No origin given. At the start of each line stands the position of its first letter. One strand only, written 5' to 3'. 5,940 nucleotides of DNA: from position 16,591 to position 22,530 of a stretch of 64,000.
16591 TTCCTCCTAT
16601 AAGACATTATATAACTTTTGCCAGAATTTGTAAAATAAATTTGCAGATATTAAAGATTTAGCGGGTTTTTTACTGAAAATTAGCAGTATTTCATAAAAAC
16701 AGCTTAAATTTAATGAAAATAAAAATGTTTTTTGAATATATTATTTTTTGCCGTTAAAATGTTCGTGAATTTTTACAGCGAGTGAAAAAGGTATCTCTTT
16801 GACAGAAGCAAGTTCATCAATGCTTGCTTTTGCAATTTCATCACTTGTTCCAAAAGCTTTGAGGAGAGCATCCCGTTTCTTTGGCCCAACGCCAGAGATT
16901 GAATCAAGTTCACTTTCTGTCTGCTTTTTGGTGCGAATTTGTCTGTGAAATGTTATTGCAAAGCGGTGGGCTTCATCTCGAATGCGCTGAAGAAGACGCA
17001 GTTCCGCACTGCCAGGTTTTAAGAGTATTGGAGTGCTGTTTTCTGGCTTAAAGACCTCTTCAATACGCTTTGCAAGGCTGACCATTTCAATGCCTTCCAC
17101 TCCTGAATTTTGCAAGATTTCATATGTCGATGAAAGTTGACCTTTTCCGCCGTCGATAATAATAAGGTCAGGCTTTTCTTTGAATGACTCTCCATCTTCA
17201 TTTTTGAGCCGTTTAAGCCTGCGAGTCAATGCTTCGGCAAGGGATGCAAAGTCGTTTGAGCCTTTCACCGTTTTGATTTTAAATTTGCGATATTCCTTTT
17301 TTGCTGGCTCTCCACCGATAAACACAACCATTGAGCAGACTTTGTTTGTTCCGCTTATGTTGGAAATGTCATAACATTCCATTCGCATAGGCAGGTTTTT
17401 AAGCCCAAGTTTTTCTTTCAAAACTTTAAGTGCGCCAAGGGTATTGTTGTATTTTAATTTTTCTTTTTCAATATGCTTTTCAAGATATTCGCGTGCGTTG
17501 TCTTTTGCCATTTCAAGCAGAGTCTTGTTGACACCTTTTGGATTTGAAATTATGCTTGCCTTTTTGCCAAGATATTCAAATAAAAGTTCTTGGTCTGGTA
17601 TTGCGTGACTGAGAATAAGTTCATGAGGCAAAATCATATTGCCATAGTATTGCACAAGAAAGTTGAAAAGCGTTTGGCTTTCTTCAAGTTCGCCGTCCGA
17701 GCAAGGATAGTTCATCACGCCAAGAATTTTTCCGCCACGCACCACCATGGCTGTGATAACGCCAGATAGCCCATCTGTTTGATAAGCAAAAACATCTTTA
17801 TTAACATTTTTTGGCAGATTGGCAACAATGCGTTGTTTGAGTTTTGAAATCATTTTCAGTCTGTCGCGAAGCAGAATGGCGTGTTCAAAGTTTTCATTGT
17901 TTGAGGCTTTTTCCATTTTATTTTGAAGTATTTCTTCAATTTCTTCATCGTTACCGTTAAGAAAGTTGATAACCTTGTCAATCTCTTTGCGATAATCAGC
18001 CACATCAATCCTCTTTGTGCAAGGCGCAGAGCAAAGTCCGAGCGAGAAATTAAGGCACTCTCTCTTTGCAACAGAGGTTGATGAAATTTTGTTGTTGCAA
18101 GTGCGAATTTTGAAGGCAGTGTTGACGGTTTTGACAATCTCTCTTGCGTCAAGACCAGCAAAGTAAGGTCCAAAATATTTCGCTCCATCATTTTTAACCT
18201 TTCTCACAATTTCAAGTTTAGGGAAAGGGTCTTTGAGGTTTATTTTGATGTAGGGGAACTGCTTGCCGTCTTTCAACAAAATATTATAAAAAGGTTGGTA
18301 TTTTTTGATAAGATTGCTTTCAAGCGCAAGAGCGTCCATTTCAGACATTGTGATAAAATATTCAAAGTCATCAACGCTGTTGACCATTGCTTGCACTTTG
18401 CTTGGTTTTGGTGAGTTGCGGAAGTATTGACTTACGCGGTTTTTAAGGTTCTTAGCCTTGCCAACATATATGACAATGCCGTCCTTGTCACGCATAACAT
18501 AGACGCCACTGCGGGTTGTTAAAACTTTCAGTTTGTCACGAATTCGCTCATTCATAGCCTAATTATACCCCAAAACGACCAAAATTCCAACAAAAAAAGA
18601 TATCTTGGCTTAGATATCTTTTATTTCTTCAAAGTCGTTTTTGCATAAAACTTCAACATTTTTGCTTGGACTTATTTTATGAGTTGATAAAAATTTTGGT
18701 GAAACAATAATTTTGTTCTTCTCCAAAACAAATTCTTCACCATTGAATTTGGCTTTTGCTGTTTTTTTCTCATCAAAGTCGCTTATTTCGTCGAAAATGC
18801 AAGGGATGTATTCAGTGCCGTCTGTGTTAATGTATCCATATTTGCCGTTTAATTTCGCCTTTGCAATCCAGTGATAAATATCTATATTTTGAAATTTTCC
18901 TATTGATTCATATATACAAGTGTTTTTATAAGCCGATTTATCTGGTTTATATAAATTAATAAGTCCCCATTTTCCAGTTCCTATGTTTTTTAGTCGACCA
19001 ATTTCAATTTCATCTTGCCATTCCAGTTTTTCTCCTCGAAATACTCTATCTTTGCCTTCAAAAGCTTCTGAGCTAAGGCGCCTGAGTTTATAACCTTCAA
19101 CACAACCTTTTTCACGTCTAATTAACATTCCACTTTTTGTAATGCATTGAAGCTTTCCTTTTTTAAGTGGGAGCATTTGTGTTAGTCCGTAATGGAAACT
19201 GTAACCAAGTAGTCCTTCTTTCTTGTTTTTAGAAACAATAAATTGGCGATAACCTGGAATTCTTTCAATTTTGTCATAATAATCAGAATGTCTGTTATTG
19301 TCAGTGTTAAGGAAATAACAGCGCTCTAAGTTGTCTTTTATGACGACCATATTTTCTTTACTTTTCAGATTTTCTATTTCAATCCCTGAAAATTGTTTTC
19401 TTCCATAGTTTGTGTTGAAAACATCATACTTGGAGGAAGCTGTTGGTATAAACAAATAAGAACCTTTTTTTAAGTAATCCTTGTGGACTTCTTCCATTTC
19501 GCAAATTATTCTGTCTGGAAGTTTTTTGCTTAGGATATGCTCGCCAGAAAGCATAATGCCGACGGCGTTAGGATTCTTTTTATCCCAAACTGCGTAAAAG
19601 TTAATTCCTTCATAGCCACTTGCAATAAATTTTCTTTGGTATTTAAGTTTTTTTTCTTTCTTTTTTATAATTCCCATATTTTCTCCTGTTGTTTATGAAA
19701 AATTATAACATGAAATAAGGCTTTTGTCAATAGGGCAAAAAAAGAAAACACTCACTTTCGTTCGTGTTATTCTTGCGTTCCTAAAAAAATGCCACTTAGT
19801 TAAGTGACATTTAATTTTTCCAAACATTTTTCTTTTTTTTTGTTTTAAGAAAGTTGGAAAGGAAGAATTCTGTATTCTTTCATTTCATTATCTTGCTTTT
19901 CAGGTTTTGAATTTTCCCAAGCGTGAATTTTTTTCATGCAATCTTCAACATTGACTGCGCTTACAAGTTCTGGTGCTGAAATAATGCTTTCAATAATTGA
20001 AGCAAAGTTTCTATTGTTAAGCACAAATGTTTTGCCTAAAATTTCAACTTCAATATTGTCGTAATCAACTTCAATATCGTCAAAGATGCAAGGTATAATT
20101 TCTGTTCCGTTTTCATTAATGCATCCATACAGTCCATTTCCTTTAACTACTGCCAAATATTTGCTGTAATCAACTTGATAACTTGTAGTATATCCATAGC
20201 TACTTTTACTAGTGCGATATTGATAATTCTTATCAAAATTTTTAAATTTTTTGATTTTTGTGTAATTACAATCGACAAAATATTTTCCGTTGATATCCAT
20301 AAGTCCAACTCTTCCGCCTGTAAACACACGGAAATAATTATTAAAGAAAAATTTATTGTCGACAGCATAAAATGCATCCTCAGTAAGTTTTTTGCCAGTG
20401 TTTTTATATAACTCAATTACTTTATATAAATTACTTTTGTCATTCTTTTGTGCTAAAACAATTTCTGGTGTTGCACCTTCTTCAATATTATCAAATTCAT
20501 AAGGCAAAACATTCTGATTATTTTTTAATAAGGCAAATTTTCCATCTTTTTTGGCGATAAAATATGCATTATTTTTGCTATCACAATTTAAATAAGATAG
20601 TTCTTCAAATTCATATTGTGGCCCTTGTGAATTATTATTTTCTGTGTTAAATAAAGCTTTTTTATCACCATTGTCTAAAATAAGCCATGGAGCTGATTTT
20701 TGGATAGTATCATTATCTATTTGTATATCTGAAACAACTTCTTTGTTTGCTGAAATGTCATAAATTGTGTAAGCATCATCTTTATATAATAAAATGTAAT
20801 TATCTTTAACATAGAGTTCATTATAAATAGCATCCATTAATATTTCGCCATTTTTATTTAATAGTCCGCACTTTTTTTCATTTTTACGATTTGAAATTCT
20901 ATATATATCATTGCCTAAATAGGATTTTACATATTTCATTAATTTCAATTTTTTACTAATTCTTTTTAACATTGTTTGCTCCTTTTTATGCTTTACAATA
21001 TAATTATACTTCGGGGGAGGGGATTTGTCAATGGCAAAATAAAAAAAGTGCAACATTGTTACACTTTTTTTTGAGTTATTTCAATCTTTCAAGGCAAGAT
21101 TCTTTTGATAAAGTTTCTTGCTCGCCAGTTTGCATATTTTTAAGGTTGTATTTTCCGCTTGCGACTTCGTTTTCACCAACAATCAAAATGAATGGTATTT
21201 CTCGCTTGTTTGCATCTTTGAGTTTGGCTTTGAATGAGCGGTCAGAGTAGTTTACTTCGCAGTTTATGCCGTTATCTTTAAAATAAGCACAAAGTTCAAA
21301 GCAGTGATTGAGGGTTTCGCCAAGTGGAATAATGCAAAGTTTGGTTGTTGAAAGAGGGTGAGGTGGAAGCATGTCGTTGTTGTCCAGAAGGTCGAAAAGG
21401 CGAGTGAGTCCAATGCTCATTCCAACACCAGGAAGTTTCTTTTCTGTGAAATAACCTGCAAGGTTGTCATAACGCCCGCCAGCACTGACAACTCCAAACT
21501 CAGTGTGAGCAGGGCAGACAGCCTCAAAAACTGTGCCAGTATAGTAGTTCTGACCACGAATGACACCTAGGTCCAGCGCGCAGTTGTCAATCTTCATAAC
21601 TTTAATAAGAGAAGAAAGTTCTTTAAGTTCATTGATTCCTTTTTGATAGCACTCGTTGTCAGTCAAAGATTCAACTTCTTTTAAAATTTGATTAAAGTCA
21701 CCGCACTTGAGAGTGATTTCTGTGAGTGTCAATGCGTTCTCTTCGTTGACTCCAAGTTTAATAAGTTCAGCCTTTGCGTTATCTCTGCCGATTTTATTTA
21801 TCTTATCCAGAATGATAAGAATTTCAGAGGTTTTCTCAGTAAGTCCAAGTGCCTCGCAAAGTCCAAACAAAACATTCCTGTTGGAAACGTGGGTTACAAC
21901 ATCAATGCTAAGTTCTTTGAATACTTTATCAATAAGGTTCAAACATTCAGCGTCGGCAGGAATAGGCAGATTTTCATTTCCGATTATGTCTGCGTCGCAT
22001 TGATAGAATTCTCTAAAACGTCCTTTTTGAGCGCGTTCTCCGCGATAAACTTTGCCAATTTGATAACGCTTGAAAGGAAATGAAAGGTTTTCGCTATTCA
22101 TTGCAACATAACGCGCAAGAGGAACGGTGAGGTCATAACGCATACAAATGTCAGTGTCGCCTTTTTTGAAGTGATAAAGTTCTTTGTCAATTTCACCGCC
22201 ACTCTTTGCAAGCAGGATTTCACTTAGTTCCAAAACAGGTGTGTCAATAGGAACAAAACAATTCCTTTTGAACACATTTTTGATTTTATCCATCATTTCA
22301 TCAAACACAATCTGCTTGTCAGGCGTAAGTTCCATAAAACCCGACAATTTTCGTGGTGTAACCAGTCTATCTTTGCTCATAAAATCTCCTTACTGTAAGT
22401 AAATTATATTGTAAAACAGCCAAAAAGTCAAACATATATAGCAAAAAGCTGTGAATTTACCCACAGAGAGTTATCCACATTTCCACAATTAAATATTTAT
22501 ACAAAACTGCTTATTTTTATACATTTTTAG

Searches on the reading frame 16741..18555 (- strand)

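Call 62: search_protein_families(library=pfam, proteins=[window:16741-18555:-], max_evalue=0.00001)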
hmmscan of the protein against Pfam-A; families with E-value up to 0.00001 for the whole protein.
window:16741-18555:- (604 aa): 6 families
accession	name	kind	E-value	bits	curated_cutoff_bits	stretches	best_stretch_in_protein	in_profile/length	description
PF08459.17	UvrC_RNaseH_dom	-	2.1e-53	180.8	22.3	1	380-534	1-159/159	UvrC RNAse H endonuclease domain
PF22920.2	UvrC_RNaseH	-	1.1e-21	77.3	24.3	1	253-361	2-116/116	UvrC Ribonuclease H-like domain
PF01541.30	GIY-YIG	-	1e-12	48.6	22.6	1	16-90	2-77/78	GIY-YIG catalytic domain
PF14520.12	HHH_5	-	1.8e-10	41.6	27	1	548-599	2-54/57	Helix-hairpin-helix domain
PF02151.25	UVR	-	1.3e-06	28.4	21.5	1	210-238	7-35/36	UvrB/uvrC motif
PF12826.13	HHH_2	-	5.8e-06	26.8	27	0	553-602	8-57/64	Helix-hairpin-helix motif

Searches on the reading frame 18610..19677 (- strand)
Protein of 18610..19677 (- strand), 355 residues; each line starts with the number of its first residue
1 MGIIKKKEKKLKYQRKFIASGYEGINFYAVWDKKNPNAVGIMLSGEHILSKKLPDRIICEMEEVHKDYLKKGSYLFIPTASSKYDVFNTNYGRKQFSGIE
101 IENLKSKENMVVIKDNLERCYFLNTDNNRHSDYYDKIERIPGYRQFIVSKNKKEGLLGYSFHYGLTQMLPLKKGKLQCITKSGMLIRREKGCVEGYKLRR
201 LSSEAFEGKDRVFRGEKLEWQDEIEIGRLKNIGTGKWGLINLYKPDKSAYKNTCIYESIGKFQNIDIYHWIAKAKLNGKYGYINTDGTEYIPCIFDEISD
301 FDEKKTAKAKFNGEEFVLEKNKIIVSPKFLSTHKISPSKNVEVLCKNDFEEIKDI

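Call 62: search_protein_families(library=pfam, proteins=[window:18610-19677:-], max_evalue=0.00001)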
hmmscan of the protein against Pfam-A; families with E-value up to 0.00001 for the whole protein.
window:18610-19677:- (355 aa): 1 family
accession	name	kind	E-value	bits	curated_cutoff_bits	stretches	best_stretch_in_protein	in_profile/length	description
PF14903.11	WG_beta_rep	-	3.1e-07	30.8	25.6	1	280-313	1-33/35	WG containing repeat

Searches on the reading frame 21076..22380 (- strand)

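Call 62: search_protein_families(library=pfam, proteins=[window:21076-22380:-], max_evalue=0.00001)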
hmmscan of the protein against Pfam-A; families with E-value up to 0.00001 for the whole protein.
window:21076-22380:- (434 aa): 3 families
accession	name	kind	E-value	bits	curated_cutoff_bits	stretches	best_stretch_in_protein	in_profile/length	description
PF13393.11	tRNA-synt_His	-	6.1e-38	131.2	25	1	14-328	1-308/308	Histidyl-tRNA synthetase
PF03129.25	HGTP_anticodon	-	1e-17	64.5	21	1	348-434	2-92/94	Anticodon binding domain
PF00587.30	tRNA-synt_2b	-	1.6e-10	41.8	29.3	1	93-311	29-145/179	tRNA synthetase class II core domain (G, H, P, S and T)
